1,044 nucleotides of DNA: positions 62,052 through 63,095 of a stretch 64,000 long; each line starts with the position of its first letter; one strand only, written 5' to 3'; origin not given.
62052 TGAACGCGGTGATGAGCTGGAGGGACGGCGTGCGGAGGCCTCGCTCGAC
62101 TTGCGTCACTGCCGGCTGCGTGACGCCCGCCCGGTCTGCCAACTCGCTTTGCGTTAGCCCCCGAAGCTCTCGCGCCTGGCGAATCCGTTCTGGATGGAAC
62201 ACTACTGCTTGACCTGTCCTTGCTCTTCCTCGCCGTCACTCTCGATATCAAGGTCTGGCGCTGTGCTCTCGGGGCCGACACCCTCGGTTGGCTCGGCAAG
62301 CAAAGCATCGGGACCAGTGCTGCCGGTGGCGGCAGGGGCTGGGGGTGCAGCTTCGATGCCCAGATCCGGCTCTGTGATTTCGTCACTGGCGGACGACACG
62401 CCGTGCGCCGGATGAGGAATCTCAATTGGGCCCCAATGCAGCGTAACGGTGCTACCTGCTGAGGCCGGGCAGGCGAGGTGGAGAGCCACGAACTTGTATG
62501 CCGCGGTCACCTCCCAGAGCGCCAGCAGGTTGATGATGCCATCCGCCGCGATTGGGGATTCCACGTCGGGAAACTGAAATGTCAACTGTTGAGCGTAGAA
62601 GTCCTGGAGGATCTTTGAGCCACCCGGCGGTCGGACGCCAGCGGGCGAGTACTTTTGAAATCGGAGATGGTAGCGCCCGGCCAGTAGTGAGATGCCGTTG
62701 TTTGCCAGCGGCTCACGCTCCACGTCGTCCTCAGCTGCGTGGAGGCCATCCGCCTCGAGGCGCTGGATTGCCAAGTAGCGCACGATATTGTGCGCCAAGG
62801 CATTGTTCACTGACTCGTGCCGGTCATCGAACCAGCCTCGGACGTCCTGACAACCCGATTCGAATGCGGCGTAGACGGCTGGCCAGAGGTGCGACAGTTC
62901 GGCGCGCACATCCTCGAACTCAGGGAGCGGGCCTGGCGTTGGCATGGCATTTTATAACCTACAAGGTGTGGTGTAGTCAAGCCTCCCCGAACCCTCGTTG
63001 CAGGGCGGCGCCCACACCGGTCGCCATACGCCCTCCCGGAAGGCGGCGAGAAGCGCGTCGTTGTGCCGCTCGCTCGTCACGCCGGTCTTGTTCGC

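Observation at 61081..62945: Translationally coupled pair of an unknown 247-aa protein and an XRE-HTH / ImmA-IrrE metallopeptidase fusion, in an IS-flanked island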

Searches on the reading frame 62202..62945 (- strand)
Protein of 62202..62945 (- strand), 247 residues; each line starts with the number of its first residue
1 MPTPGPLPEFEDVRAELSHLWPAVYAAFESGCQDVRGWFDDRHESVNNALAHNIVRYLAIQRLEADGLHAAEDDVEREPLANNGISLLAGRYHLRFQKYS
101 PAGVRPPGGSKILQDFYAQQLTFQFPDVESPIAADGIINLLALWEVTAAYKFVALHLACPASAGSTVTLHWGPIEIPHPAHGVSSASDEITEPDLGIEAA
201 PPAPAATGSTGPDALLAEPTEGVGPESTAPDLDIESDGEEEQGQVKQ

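Call 4: search_protein_families(library=pfam, proteins=[window:62202-62945:-], max_evalue=0.1)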
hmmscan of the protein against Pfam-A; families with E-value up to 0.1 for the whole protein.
window:62202-62945:- (247 aa): 0 families

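Call 5: search_protein_families(library=padloc, proteins=[window:62202-62945:-], max_evalue=0.1)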
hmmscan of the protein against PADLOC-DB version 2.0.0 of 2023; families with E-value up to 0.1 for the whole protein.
window:62202-62945:- (247 aa): 0 families

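Call 6: search_protein_families(library=ncbifam, proteins=[window:62202-62945:-], max_evalue=0.1)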
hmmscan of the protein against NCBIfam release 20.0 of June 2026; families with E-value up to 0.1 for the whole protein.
window:62202-62945:- (247 aa): 0 families

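Call 8: find_homologous_proteins(query=window:62202-62945:-, max_evalue=0.001)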
Query window:62202-62945:- (247 aa): 5 proteins with E <= 0.001 among 1744 candidates.
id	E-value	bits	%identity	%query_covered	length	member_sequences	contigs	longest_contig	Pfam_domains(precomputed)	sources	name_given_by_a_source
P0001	8.0e-163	558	100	100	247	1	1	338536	-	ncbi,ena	-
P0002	2.7e-70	255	54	96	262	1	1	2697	-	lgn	-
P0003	8.8e-67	244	52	96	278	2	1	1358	-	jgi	-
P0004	1.0e-65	240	54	96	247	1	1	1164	-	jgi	jgi:hypothetical protein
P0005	8.8e-22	96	35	71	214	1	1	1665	-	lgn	-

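Call 12: find_encoding_contigs(protein=P0002, flank=10000)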
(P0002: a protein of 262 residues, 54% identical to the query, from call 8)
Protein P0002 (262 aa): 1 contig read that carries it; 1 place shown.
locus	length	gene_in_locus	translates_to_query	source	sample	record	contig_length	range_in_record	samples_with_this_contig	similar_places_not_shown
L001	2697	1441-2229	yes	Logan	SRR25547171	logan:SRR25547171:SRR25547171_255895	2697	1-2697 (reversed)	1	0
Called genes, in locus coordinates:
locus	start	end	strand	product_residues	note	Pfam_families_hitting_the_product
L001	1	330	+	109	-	?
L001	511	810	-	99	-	-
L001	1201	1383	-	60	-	-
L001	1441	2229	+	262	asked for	-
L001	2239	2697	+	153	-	?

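Call 13: find_encoding_contigs(protein=P0003, flank=10000)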
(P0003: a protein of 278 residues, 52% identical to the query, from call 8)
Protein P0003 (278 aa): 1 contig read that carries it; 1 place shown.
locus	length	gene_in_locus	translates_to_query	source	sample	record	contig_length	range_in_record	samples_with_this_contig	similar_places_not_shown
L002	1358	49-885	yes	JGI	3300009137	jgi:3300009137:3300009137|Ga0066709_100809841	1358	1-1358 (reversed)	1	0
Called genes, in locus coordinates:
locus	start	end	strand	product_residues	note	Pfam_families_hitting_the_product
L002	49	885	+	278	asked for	-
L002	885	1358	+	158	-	?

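Call 14: find_encoding_contigs(protein=P0005, flank=10000)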
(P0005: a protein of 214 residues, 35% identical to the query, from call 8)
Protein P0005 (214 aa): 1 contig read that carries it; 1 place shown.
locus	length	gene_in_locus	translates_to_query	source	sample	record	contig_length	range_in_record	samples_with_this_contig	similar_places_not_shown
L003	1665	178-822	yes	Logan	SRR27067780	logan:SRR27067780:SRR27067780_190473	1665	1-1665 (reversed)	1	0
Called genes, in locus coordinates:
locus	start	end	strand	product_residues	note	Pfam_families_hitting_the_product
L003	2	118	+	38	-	?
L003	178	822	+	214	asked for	-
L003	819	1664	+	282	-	?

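Call 15: find_encoding_contigs(protein=P0004, flank=10000)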
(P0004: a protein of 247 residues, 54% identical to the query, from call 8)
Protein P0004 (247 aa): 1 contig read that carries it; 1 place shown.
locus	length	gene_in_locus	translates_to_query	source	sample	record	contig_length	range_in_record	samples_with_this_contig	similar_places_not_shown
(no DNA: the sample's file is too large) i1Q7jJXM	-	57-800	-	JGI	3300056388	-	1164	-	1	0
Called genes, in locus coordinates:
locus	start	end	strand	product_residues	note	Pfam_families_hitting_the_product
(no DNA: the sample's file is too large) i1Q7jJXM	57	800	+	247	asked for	-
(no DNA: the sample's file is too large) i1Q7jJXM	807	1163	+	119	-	?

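Call 22: search_solved_structures(query=A1, max_evalue=10)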
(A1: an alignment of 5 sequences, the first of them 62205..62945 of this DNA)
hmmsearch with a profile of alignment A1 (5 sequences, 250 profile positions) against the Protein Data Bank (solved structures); distinct sequences matched with E-value up to 10: 0.

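Call 23: search_protein_families(library=phrogs, proteins=[window:62202-62945:-, P0005], max_evalue=0.1)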
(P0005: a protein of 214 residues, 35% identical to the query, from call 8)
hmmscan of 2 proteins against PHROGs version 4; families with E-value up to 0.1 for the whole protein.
window:62202-62945:- (247 aa): 0 families

P0005 (214 aa): 0 families

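Call 24: find_encoding_contigs(protein=P0001, flank=10000)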
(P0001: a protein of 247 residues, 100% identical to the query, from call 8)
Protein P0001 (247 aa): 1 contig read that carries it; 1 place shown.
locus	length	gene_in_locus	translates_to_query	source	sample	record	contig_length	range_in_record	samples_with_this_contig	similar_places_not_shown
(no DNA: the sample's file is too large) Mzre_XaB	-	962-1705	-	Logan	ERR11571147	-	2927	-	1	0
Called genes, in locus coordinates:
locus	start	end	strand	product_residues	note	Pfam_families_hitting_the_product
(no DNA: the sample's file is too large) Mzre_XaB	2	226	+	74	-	?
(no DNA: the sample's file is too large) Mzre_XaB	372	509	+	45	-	-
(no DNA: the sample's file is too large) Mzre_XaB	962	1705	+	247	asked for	-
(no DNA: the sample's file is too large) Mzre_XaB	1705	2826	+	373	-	PF01381:HTH_3, PF13560:HTH_31, PF06114:Peptidase_M78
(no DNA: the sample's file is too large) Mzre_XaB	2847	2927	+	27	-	?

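Call 26: predict_structure(alignment_id=A1)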
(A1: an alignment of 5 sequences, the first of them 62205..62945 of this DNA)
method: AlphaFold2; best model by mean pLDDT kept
length: 247 residues; sequences in the alignment: 5
mean_pLDDT: 61.9   pTM: 0.56
mean pLDDT of the five models: 61.9, 60.4, 59.5, 58.2, 57.2
residues with pLDDT >= 90: 26; 70-90: 76; 50-70: 49; < 50: 96
segments of 3 or more residues with pLDDT < 50: 1-3, 75-82, 107-109, 129-134, 162-170, 175-211, 213-229, 231-233, 245-247
pLDDT, mean of each block of 10 residues (from residue 1): 58 82 89 92 87 89 89 52 72 79 50 60 55 60 83 75 39 42 32 37 39 43 45 46 47
secondary structure, 60 per line:
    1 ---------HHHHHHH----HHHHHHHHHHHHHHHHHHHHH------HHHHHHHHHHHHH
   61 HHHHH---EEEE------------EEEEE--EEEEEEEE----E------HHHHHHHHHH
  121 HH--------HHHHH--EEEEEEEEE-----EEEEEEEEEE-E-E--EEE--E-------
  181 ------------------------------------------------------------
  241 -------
elements in order: H10-16 H21-41 H48-65 E69-72 E85-89 E92-99 H111-122 H131-135 E138-146 E152-161 E168-170

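Call 30: search_protein_representatives(alignment_id=A1)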
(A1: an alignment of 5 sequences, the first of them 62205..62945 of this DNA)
Query: 5 sequences, 250 profile positions. Proteins with E-value up to 0.001 (for the whole library): 695; up to 1e-10: 428; up to 1e-30: 59. The best 150 are listed.
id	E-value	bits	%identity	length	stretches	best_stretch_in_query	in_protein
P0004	2.3e-129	446.7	-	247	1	1-249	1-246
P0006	2.1e-66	240.4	-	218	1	1-208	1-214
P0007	1.7e-54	201.5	-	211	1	6-209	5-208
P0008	3.0e-44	167.9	-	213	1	1-208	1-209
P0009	1.3e-43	165.8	-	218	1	5-208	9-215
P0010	2.0e-42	161.9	-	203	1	1-201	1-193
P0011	1.0e-41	159.6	-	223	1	5-204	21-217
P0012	1.4e-41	159.1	-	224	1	1-208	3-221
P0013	6.7e-41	156.9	-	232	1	3-199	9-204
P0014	1.4e-40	155.9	-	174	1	45-209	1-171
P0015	4.7e-40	154.1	-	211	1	6-205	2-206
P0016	1.6e-39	152.4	-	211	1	5-208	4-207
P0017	5.7e-39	150.6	-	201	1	5-198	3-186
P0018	7.9e-39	150.1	-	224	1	5-203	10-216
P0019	1.3e-38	149.4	-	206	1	6-199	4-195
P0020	2.1e-38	148.7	-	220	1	7-206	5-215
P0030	4.2e-36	141.2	-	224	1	6-192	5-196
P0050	2.1e-32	129.1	-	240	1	4-208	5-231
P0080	2.0e-29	119.3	-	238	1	5-195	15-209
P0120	6.1e-26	107.9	-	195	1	10-203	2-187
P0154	3.0e-24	102.3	-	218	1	6-204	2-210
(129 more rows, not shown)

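Call 34: search_protein_families(library=padloc, alignment_id=A2, max_evalue=0.01)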
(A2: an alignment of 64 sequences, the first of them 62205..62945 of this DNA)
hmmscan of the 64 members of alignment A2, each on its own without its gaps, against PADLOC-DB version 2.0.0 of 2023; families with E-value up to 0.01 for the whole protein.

A. member 1, window:62205-62945:- (247 aa): 0 families

B. families by the number of members that match (of 64 scanned): 1 family
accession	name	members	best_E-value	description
PDLC03939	RmrT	52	3.8e-13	-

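Call 35: search_protein_families(library=pfam, alignment_id=A2, max_evalue=0.01)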
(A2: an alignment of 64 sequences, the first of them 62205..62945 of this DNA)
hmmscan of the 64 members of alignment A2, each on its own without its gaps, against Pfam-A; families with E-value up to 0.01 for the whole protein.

A. member 1, window:62205-62945:- (247 aa): 0 families

B. families by the number of members that match (of 64 scanned): 0 families

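Call 36: search_solved_structures(query=A2, max_evalue=10)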
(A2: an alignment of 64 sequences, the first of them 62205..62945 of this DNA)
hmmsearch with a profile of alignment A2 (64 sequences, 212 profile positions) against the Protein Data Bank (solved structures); distinct sequences matched with E-value up to 10: 3.
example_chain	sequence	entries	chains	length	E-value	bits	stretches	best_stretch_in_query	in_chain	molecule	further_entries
4uos_A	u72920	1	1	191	0.02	17.7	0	8-49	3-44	DESIGNED HELICAL BUNDLE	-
2ibo_A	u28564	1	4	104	0.71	12.6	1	8-68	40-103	Hypothetical protein SP2199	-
6xss_A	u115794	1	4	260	0.92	12.3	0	14-58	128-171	C4_nat_HFuse-7900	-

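Call 37: search_protein_families(library=padloc, proteins=[P0005, P0006, P0007, P0010, P0020, P0030, P0050, P0080, P0120, P0154], max_evalue=1)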
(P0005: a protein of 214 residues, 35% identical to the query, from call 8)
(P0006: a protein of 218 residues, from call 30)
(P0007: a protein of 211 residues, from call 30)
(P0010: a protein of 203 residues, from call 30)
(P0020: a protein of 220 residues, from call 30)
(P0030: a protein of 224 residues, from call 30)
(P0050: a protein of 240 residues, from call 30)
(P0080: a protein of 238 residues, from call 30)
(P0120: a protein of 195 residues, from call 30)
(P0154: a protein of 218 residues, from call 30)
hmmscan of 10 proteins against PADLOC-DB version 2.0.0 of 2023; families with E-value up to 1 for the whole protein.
P0005 (214 aa): 0 families

P0006 (218 aa): 0 families

P0007 (211 aa): 0 families

P0010 (203 aa): 1 family
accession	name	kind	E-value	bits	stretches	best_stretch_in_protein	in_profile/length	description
PDLC03939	RmrT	-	3e-09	34.9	1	7-143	5-145/212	-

P0020 (220 aa): 1 family
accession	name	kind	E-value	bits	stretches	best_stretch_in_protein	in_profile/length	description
PDLC03939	RmrT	-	3.2e-07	28.2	1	4-158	3-152/212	-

P0030 (224 aa): 1 family
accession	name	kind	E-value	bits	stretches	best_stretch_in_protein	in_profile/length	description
PDLC03939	RmrT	-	4.4e-06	24.5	1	9-152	7-143/212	-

P0050 (240 aa): 1 family
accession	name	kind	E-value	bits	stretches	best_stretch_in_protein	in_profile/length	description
PDLC03939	RmrT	-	0.00012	19.8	1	11-130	7-118/212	-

P0080 (238 aa): 0 families

P0120 (195 aa): 1 family
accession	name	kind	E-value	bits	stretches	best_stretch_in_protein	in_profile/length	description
PDLC03939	RmrT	-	1.4e-11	42.5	1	2-145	7-155/212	-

P0154 (218 aa): 1 family
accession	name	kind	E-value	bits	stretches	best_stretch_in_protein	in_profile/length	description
PDLC03939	RmrT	-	1.3e-07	29.5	1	5-146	6-141/212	-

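Call 40: find_homologous_proteins(query=A2, max_evalue=0.00001)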
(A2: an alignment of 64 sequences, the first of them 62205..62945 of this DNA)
Query A2 (64 sequences) (247 aa, profile of the alignment): 17 proteins with E <= 0.00001 among 8000 candidates.
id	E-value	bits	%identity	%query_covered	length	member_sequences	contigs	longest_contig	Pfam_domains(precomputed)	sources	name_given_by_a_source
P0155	2.6e-70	254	36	70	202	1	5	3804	-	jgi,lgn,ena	jgi:hypothetical protein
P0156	4.5e-67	244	33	75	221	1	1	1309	-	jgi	jgi:hypothetical protein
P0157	4.9e-66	240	32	73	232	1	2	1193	-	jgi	jgi:hypothetical protein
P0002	4.2e-63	231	54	96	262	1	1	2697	-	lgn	-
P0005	2.2e-61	225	35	71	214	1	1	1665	-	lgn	-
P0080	2.0e-58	215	30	70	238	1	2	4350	-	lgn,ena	-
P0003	2.4e-58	215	52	96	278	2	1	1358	-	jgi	-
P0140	2.6e-58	215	26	70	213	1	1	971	-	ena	-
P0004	1.0e-57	213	54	96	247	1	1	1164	-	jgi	jgi:hypothetical protein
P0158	8.8e-57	210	29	70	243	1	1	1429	-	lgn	-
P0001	9.1e-56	207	100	100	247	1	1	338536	-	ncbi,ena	-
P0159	1.8e-55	206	32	74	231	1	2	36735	-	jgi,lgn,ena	-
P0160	1.5e-46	177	29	78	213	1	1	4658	-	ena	-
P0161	5.7e-39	152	29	75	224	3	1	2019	-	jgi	jgi:hypothetical protein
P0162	6.8e-36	142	30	70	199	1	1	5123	-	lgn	-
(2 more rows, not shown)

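Call 43: find_encoding_contigs(protein=P0159, flank=10000, max_places=2)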
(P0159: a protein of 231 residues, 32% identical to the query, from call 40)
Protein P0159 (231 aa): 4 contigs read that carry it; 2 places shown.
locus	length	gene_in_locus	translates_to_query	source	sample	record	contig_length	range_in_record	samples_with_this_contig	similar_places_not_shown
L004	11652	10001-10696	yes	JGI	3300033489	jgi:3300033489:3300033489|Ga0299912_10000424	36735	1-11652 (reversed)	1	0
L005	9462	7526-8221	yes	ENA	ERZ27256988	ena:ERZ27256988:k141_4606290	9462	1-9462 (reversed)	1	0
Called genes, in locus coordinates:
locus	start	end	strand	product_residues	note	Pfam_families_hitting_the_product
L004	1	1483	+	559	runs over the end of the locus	PF06418:CTP_synth_N, PF00117:GATase, PF07722:Peptidase_C26 (weak)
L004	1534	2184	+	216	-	PF00923:TAL_FSA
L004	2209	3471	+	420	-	PF07498:Rho_N, PF07497:Rho_RNA_bind, PF00006:ATP-synt_ab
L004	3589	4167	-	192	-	PF13483:Lactamase_B_3, PF12706:Lactamase_B_2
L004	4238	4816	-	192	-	PF02632:BioY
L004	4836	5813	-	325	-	PF00108:Thiolase_N, PF08545:ACP_syn_III, PF08541:ACP_syn_III_C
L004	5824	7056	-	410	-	PF02515:CoA_transf_3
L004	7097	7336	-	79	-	PF01037:AsnC_trans_reg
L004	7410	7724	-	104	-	PF02597:ThiS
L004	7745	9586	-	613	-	PF02730:AFOR_N, PF01314:AFOR_C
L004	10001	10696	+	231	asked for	-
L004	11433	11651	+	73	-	?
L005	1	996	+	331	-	?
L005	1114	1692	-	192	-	PF13483:Lactamase_B_3, PF12706:Lactamase_B_2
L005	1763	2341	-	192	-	PF02632:BioY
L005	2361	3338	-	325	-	PF00108:Thiolase_N, PF08545:ACP_syn_III, PF08541:ACP_syn_III_C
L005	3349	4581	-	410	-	PF02515:CoA_transf_3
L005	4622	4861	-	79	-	PF01037:AsnC_trans_reg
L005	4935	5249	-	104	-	PF02597:ThiS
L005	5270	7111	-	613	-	PF02730:AFOR_N, PF01314:AFOR_C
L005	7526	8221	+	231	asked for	-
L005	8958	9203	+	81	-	-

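Call 44: find_encoding_contigs(protein=P0162, flank=6000, max_places=2)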
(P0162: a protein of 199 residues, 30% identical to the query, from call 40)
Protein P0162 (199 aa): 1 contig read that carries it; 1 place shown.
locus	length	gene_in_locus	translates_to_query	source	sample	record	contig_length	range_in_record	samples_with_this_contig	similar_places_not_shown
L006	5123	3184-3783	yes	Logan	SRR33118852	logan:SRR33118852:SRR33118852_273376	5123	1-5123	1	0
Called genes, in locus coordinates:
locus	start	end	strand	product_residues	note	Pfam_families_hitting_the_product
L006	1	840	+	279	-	?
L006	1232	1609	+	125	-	PF12728:HTH_17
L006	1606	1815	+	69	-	-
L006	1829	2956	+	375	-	PF14659:Phage_int_SAM_3, PF00589:Phage_integrase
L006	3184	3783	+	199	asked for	-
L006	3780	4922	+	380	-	PF01381:HTH_3, PF12844:HTH_19 (faint), PF13560:HTH_31 (weak), PF06114:Peptidase_M78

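Call 45: find_encoding_contigs(protein=P0160, flank=6000, max_places=2)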
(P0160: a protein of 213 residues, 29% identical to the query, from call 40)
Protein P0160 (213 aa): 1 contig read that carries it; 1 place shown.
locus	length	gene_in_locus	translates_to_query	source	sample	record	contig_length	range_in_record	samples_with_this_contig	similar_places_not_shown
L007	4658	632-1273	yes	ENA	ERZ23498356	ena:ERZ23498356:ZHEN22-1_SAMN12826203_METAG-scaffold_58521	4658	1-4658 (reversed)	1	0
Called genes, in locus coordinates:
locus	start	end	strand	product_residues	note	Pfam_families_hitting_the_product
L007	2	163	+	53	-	?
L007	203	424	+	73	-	PF10049:DUF2283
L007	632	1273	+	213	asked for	-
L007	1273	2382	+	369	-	PF01381:HTH_3, PF12844:HTH_19 (weak), PF13560:HTH_31, PF06114:Peptidase_M78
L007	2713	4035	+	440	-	-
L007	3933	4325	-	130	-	-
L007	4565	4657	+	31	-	?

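Call 49: find_related_loci(query=A1, collection=genome_contigs, flank=8000)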
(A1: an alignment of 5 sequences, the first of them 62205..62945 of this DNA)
Query A1 (247 aa) in genome_contigs; peptide patterns used: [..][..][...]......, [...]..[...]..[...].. (x = any residue, [..] = any of these).
189 stretches matched a pattern, but none encodes a relative of the query by tblastn (E <= 1e-3).

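Call 62: search_protein_families(library=ncbifam, alignment_id=A2, max_evalue=0.01)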
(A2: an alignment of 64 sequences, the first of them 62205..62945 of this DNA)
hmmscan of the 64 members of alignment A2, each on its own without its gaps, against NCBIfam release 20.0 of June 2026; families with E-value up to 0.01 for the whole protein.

A. member 1, window:62205-62945:- (247 aa): 0 families

B. families by the number of members that match (of 64 scanned): 1 family
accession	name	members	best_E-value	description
NF008602.0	PRK11570.1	1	0.00096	FKBP-type peptidyl-prolyl cis-trans isomerase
